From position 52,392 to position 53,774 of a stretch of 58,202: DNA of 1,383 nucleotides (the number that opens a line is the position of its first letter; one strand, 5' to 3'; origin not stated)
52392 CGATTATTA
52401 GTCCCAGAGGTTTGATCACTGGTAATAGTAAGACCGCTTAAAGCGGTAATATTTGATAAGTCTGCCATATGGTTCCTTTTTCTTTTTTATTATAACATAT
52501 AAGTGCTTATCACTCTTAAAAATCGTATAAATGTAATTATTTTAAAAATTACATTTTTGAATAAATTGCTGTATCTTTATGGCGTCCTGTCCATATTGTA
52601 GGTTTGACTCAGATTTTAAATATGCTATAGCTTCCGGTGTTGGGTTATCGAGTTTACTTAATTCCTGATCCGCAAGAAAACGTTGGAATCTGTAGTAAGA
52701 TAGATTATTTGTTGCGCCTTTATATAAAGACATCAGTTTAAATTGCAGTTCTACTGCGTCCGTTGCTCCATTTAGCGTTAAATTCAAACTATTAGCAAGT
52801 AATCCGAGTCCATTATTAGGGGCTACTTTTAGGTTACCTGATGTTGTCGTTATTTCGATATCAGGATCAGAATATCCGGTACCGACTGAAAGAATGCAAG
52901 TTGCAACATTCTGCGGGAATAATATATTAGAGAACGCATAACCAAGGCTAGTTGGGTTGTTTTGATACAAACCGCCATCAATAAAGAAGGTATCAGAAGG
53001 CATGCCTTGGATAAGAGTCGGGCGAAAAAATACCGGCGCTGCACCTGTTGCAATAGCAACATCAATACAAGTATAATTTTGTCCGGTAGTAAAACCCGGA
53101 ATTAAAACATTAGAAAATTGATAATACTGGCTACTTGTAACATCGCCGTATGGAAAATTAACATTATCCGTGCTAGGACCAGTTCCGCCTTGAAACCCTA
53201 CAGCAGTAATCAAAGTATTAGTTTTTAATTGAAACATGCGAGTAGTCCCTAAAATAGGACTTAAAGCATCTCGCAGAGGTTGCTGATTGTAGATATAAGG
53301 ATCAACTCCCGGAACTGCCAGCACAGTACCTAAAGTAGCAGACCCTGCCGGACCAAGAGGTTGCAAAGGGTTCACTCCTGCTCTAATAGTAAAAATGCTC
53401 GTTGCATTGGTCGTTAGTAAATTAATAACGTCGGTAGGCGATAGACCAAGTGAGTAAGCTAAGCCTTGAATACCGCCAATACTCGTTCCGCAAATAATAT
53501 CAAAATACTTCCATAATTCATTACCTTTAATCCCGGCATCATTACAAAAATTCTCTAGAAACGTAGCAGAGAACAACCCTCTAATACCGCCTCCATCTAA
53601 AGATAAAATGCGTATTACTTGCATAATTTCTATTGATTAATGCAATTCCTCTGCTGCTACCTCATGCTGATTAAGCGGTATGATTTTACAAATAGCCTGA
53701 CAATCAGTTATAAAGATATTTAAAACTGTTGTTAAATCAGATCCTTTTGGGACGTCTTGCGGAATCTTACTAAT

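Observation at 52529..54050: A patatin phospholipase and a small partner gene sit inside the tail-fibre operon, and no endolysin or holin is recognisable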

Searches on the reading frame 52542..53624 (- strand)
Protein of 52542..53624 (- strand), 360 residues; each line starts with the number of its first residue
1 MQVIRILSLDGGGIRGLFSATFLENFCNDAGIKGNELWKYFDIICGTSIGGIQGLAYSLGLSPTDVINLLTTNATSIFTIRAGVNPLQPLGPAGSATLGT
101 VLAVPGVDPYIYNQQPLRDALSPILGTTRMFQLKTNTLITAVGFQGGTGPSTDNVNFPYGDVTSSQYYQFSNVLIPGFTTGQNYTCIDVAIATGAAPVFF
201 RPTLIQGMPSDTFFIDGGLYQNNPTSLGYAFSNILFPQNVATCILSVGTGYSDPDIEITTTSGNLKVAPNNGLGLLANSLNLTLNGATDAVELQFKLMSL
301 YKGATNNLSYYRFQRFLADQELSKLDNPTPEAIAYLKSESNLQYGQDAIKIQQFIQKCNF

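Call 4: search_protein_families(library=pfam, proteins=[window:52542-53624:-], max_evalue=0.01)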
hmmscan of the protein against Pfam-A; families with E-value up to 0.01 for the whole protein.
window:52542-53624:- (360 aa): 1 family
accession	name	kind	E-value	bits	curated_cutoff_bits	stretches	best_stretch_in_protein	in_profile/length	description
PF01734.28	Patatin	-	1.6e-20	74.5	27.7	1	7-226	1-188/191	Patatin-like phospholipase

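Call 6: search_dna_similar(query=window:52542-53624:-, collection=phages, mode=protein, max_rows=30)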
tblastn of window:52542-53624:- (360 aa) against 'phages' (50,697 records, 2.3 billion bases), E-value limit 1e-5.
Records with a match: 3; places in all: 3; records where one place covers at least 80% of the query: 0.
Best place of each record, by identity: <60% 3.
By first word of the organism name: Wolbachia 2; Megaira 1.
By host as written in the record: Candidatus Megaira polyxenophila 1; Wolbachia sp. wRi_AMD 1; Allonemobius socius 1.
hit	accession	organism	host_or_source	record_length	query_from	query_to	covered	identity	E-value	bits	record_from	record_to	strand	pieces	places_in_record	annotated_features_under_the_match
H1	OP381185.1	Megaira polyxenophila phage MAnkyphage_25.80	Candidatus Megaira polyxenophila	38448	4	250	69%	28.1%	6e-17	88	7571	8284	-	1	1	patatin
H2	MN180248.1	Wolbachia phage WO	Wolbachia sp. wRi_AMD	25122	6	257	70%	27.0%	3e-11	71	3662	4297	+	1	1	patatin family protein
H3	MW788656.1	Wolbachia phage WO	Allonemobius socius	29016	1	265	74%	24.7%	6e-8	61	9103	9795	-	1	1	patatin family protein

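Call 13: search_protein_families(library=phrogs, proteins=[window:52542-53624:-], max_evalue=0.01)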
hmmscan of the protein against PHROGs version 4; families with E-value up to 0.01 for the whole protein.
window:52542-53624:- (360 aa): 1 family
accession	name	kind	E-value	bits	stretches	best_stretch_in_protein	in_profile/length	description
phrog_25573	-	unknown function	1.6e-16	61.4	2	183-297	144-251/307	-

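Call 22: find_homologous_proteins(query=window:52542-53624:-, max_evalue=0.00001)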
Query window:52542-53624:- (360 aa): 1353 proteins with E <= 0.00001 among 7990 candidates; the best 120 are listed.
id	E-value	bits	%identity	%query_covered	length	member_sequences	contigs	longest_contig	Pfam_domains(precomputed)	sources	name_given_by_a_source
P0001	1.5e-227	773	96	100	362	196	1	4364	PF01734.28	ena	-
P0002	8.0e-214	728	88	100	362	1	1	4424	PF01734.28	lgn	-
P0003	1.5e-213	727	89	100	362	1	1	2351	PF01734.28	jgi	jgi:patatin-like phospholipase/acyl hydrolase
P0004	5.1e-212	722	89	100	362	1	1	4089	PF01734.28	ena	-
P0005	1.4e-211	720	88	100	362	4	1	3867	PF01734.28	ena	-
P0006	3.1e-208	709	87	100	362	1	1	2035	PF01734.28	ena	-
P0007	5.8e-207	705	88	100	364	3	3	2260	PF01734.28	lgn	-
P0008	9.5e-205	698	86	100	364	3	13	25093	PF01734.28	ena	-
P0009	1.5e-200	684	84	100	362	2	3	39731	PF01734.28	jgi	-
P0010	5.8e-198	675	82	100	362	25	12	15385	PF01734.28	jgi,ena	-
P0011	1.5e-195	667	82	100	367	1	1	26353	PF01734.28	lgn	-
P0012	4.1e-188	643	78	100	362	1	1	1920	PF01734.28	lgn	-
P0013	1.1e-187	642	78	100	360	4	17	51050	PF01734.28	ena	-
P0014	4.1e-175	600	74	100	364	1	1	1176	PF01734.28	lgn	-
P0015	3.2e-169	581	71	100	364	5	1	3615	PF01734.28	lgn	-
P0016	3.4e-161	555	70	100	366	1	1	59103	PF01734.28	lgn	-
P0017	2.4e-157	542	69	100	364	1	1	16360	PF01734.28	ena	-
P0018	7.4e-146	504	99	64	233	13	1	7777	PF01734.28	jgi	jgi:hypothetical protein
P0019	3.9e-136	472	61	99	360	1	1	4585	PF01734.28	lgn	-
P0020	4.0e-136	472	62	99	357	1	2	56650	PF01734.28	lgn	-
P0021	4.9e-135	468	59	99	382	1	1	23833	PF01734.28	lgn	-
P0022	4.0e-116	406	55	99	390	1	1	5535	PF01734.28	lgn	-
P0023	2.4e-98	348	47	100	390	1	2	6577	PF01734.28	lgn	-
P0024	2.1e-90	322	47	100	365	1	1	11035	PF01734.28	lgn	-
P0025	1.9e-87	312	47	100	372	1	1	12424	PF01734.28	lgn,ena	-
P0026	4.2e-74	268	45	100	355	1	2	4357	PF01734.28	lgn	-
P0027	7.5e-70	254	43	100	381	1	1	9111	PF01734.28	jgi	jgi:patatin-like phospholipase/acyl hydrolase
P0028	7.9e-68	247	44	100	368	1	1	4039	PF01734.28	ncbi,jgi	jgi:hypothetical protein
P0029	4.6e-67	245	40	100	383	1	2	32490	PF01734.28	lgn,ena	-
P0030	5.7e-61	225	38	100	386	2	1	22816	PF01734.28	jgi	jgi:hypothetical protein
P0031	8.1e-61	224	40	100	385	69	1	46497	PF01734.28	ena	-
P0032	1.2e-59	221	40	99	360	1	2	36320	PF01734.28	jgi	jgi:predicted acylesterase/phospholipase RssA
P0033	6.4e-58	215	38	100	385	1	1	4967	PF01734.28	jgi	jgi:predicted acylesterase/phospholipase RssA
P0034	3.2e-57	213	37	100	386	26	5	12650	PF01734.28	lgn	-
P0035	4.7e-57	212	37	100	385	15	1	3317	PF01734.28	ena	-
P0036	2.0e-56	210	37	100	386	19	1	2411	PF01734.28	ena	-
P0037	2.1e-56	210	38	100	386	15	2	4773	PF01734.28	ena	-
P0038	6.6e-56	208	37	100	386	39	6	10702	PF01734.28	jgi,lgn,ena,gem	-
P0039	7.9e-56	208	37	99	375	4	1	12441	PF01734.28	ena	-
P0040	4.6e-55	205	38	100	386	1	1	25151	PF01734.28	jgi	jgi:predicted acylesterase/phospholipase RssA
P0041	5.2e-55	205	37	99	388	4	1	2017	PF01734.28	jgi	-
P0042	1.2e-54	204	37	99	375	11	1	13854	PF01734.28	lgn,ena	-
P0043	6.2e-54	202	36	99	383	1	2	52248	PF01734.28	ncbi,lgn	-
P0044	1.1e-53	201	36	100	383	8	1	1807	PF01734.28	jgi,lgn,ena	-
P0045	1.3e-53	201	35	100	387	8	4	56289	PF01734.28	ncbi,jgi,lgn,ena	jgi:predicted acylesterase/phospholipase RssA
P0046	3.6e-52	196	44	72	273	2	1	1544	PF01734.28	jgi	-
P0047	5.6e-52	195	35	99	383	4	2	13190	PF01734.28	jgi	jgi:predicted acylesterase/phospholipase RssA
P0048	1.7e-51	194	35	99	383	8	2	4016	PF01734.28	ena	-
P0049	1.9e-51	194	36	99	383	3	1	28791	PF01734.28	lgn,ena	-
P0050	5.8e-50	189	37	96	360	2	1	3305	PF01734.28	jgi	jgi:Patatin-like phospholipase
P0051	1.1e-47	181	36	100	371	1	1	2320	PF01734.28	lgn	-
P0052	1.4e-46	178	37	87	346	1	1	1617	PF01734.28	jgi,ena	-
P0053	5.3e-46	176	36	98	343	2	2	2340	PF01734.28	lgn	-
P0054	8.4e-46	175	38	85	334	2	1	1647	PF01734.28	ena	-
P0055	5.0e-45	172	35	99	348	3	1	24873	PF01734.28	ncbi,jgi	jgi:predicted acylesterase/phospholipase RssA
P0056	6.5e-45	172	37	85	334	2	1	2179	PF01734.28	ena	-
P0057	2.3e-44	170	36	98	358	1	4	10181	PF01734.28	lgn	-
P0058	1.3e-43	168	33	99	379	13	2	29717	PF01734.28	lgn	-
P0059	1.9e-43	167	33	100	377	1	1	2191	PF01734.28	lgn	-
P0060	1.9e-43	167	32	99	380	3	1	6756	PF01734.28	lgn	-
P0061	3.1e-43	167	32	99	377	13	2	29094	PF01734.28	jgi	jgi:predicted acylesterase/phospholipase RssA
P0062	4.4e-43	166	32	100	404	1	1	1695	PF01734.28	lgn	-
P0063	4.9e-43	166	34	99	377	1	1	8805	PF01734.28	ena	-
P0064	5.3e-43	166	33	99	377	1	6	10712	PF01734.28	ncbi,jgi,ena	jgi:predicted acylesterase/phospholipase RssA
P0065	7.2e-43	165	34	99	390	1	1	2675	PF01734.28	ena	-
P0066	7.5e-43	165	33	99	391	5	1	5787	PF01734.28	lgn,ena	-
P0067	8.3e-43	165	35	98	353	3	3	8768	PF01734.28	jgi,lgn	-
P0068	9.5e-43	165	33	99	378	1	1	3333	PF01734.28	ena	-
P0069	1.1e-42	165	33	99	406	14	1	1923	PF01734.28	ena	-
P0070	1.4e-42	164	36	98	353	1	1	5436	PF01734.28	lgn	-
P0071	1.7e-42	164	32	99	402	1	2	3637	PF01734.28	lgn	-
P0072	1.9e-42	164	33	100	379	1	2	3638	PF01734.28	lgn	-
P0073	2.3e-42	164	33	99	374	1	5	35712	PF01734.28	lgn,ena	-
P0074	2.5e-42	164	33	99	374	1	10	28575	PF01734.28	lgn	-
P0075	2.7e-42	163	36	98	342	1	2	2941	PF01734.28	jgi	jgi:predicted acylesterase/phospholipase RssA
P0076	2.9e-42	163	37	100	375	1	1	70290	PF01734.28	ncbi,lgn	-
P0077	3.4e-42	163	31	99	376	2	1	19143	PF01734.28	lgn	-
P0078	6.9e-42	162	32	99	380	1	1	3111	PF01734.28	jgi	jgi:predicted acylesterase/phospholipase RssA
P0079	7.9e-42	162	34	99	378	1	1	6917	PF01734.28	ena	-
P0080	8.7e-42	162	32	99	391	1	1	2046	PF01734.28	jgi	jgi:predicted acylesterase/phospholipase RssA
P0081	1.0e-41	162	33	98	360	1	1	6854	PF01734.28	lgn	-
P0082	1.5e-41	161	33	99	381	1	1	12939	PF01734.28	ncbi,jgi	jgi:predicted acylesterase/phospholipase RssA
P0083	1.5e-41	161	33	99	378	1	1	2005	PF01734.28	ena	-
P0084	2.1e-41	161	34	99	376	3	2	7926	PF01734.28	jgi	jgi:patatin-like phospholipase/acyl hydrolase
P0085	4.8e-41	159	32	98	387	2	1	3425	PF01734.28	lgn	-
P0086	5.8e-41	159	34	99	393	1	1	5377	PF01734.28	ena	-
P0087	6.6e-41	159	33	99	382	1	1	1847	PF01734.28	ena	-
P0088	7.4e-41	159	33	99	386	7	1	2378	PF01734.28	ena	-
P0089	1.2e-40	158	36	96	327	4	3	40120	PF01734.28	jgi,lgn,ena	-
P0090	1.3e-40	158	36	95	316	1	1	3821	PF01734.28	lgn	-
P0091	1.5e-40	158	34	98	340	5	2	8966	PF01734.28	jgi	jgi:predicted acylesterase/phospholipase RssA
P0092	1.6e-40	158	32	99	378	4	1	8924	PF01734.28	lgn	-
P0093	1.8e-40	157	34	99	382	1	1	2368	PF01734.28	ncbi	-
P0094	1.9e-40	157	34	99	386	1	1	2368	PF01734.28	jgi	jgi:predicted acylesterase/phospholipase RssA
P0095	2.3e-40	157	32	99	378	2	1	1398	PF01734.28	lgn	-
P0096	2.9e-40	157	35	96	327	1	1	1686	PF01734.28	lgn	-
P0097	3.5e-40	157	33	99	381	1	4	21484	PF01734.28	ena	-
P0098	4.0e-40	156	35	98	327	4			PF01734.28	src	-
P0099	4.2e-40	156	34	99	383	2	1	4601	PF01734.28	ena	-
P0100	4.4e-40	156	32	99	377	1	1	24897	PF01734.28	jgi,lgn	jgi:patatin-like phospholipase/acyl hydrolase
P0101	5.4e-40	156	34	99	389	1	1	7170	PF01734.28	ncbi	-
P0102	5.6e-40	156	33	99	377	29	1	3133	PF01734.28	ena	-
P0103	5.6e-40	156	35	98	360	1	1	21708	PF01734.28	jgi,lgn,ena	-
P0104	6.0e-40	156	31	98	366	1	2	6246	PF01734.28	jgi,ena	-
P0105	7.3e-40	155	32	99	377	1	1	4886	PF01734.28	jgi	-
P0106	9.2e-40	155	32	98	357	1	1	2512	PF01734.28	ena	-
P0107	9.6e-40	155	34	98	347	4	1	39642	PF01734.28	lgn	-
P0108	1.0e-39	155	31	99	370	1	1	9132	PF01734.28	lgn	-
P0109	1.1e-39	155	33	100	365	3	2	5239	PF01734.28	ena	-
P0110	1.1e-39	155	32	99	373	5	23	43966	PF01734.28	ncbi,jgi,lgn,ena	jgi:predicted acylesterase/phospholipase RssA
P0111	1.1e-39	155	33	99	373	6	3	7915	PF01734.28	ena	-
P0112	1.2e-39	155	32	98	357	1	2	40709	PF01734.28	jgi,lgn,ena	jgi:predicted acylesterase/phospholipase RssA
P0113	1.3e-39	155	32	99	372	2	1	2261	PF01734.28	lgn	-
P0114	1.3e-39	155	31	99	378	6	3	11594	PF01734.28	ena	-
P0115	2.2e-39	154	31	98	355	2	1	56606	PF01734.28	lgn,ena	-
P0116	2.6e-39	154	32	98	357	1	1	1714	PF01734.28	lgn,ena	-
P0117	2.7e-39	154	32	98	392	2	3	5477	PF01734.28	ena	-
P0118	2.9e-39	153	33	99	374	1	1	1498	PF01734.28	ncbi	-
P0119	3.1e-39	153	32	95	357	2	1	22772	PF01734.28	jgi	jgi:predicted acylesterase/phospholipase RssA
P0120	4.0e-39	153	33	98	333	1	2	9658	PF01734.28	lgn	-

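Call 23: find_encoding_contigs(protein=P0016, flank=10000, max_places=2)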
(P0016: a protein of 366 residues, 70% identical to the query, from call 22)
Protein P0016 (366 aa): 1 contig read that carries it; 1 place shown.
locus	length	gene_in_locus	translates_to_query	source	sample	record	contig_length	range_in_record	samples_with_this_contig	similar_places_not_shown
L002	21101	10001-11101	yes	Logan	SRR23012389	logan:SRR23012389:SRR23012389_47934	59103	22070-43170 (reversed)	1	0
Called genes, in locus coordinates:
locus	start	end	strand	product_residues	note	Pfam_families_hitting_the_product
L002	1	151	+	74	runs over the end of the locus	-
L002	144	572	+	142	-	PF00166:Cpn10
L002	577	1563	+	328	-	-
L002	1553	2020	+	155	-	-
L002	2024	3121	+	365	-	-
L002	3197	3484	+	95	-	-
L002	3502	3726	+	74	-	-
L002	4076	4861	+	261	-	-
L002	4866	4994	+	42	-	-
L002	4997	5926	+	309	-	-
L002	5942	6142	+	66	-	-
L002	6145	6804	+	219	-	-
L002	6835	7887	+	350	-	-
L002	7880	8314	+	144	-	-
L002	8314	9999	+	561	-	-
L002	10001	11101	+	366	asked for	PF01734:Patatin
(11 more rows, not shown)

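Call 24: find_encoding_contigs(protein=P0020, flank=10000, max_places=2)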
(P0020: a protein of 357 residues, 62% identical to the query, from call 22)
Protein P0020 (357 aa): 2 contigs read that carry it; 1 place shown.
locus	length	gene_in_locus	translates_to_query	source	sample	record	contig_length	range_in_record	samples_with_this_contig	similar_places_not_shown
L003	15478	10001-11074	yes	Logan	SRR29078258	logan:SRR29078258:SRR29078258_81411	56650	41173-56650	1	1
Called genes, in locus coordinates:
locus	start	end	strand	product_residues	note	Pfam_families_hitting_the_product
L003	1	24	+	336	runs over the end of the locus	-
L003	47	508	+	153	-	-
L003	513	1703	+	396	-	-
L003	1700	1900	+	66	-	-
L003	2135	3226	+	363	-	PF24146:K1-lyase_C (weak)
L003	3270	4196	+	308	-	PF25209:Phage_capsid_4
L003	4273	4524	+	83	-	-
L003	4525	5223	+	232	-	-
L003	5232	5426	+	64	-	-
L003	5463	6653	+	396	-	-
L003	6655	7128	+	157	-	-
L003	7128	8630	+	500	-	PF24146:K1-lyase_C (weak)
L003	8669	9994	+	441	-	PF24146:K1-lyase_C (weak)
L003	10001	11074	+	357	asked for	PF01734:Patatin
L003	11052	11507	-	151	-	-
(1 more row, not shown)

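Call 35: find_related_loci(query=A1, collection=viral_contigs, flank=10000)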
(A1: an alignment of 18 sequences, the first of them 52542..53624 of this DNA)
Query A1 (360 aa) in viral_contigs; peptide patterns used: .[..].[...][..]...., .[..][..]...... (x = any residue, [..] = any of these).
290 stretches matched a pattern; 210 encode a relative of the query (tblastn E <= 1e-3); the best 80 are kept; 80 distinct loci.
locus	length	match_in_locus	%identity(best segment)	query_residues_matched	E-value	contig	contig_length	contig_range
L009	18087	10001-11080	99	1-360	0e+0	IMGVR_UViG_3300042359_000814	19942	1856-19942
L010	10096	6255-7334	99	1-360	0e+0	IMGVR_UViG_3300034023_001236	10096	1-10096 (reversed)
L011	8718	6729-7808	99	1-360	0e+0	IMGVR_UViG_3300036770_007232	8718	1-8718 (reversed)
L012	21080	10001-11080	99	1-360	0e+0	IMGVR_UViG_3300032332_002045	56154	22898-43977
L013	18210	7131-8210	98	1-360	0e+0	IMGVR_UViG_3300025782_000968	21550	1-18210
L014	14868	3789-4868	99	1-360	0e+0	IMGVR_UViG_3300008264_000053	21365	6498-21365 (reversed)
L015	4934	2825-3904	98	1-360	0e+0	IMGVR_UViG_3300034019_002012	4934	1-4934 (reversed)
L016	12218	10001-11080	98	1-360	0e+0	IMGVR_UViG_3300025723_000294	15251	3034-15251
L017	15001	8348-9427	98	1-360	0e+0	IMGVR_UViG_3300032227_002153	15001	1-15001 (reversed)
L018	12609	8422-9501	98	1-360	0e+0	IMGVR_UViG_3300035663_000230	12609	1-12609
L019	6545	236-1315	98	1-360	0e+0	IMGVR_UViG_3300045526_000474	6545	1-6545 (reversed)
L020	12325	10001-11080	98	1-360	0e+0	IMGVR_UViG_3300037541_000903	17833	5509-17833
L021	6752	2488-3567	96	1-360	0e+0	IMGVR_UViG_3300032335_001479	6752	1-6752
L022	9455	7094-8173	97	1-360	0e+0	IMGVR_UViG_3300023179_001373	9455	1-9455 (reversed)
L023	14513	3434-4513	96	1-360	0e+0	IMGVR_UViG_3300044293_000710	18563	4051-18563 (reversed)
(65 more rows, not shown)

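Call 39: find_related_loci(query=A1, collection=genome_contigs, flank=10000)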
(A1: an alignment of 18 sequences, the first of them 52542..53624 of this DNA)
Query A1 (360 aa) in genome_contigs; peptide patterns used: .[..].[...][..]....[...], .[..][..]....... (x = any residue, [..] = any of these).
600 stretches matched a pattern (row limit reached: there are more); 499 encode a relative of the query (tblastn E <= 1e-3); the best 80 are kept; 80 distinct loci.
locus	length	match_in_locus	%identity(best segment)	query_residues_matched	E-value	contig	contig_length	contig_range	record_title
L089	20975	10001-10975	31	4-355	1e-37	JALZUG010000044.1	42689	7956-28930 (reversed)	MAG: Rickettsiaceae bacterium isolate g1_MAG_00005 g1_MAG_00005_000000000044, whole genome shotgun sequence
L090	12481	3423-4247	28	4-314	1e-25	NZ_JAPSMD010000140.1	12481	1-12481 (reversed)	Falsiroseomonas oryzae strain MO-31 MO-31.00140, whole genome shotgun sequence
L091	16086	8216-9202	28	2-341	6e-25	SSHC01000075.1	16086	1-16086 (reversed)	MAG: Aeromicrobium sp. isolate Bin_31_2 c_000000036516, whole genome shotgun sequence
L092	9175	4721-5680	28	4-357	5e-25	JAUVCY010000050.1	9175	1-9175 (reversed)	MAG: Thermoplasmatota archaeon isolate CSMAG_283 CSMAG_283_k141_3599075_length_9175_cov_5.1888, whole genome shotgun seq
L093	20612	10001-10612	31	4-250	1e-23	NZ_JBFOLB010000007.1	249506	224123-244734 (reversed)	Paenibacillus xylanilyticus strain 179-F 6A4 NHS NODE_7_length_249506_cov_85.707235, whole genome shotgun sequence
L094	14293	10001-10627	33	1-230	2e-23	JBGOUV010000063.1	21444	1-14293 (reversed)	MAG: Terriglobia bacterium isolate OBJ_0618_7090110_130 k141_70914_length_21444_cov_17.9074, whole genome shotgun sequen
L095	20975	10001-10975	29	5-351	2e-23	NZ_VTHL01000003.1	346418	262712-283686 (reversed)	Hymenobacter lutimineralis strain KIGAM108 contig3, whole genome shotgun sequence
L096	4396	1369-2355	28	2-341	2e-23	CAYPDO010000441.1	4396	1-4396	MAG TPA_asm: uncultured Bordetella sp. isolate SRP287051_co1_120 genome assembly, contig: NODE_23412_length_4396_cov_5.3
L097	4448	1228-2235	29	5-358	1e-22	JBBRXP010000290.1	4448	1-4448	MAG: Chthoniobacterales bacterium isolate La5_concoct.035 La5_concoct.035_K_871470_L_4448_cov_16.3991, whole genome shot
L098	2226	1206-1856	34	5-250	2e-22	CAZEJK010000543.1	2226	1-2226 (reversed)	MAG TPA_asm: uncultured Thermoanaerobaculia bacterium isolate SRP332253_co1_73 genome assembly, contig: NODE_72754_lengt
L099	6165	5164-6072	27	4-353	3e-22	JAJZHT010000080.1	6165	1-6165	MAG: Proteobacteria bacterium isolate LL7.bin68 NODE_18325_length_6165_cov_1.048360, whole genome shotgun sequence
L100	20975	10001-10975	28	5-351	3e-22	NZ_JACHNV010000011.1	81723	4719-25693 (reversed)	Hymenobacter latericoloratus strain DSM 26701 Ga0215667_11, whole genome shotgun sequence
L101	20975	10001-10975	28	5-351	5e-22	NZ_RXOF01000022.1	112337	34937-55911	Hymenobacter gummosus strain KCTC 52166 contig_22, whole genome shotgun sequence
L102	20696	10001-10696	30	5-271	6e-22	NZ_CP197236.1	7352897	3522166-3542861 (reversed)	Bradyrhizobium sp. 930_D9_N1_4 chromosome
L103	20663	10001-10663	31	1-251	9e-22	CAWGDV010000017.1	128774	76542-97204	MAG: uncultured Nitrospiraceae bacterium isolate MFD02159.bin.1.78 genome assembly, contig: contig_35096, whole genome s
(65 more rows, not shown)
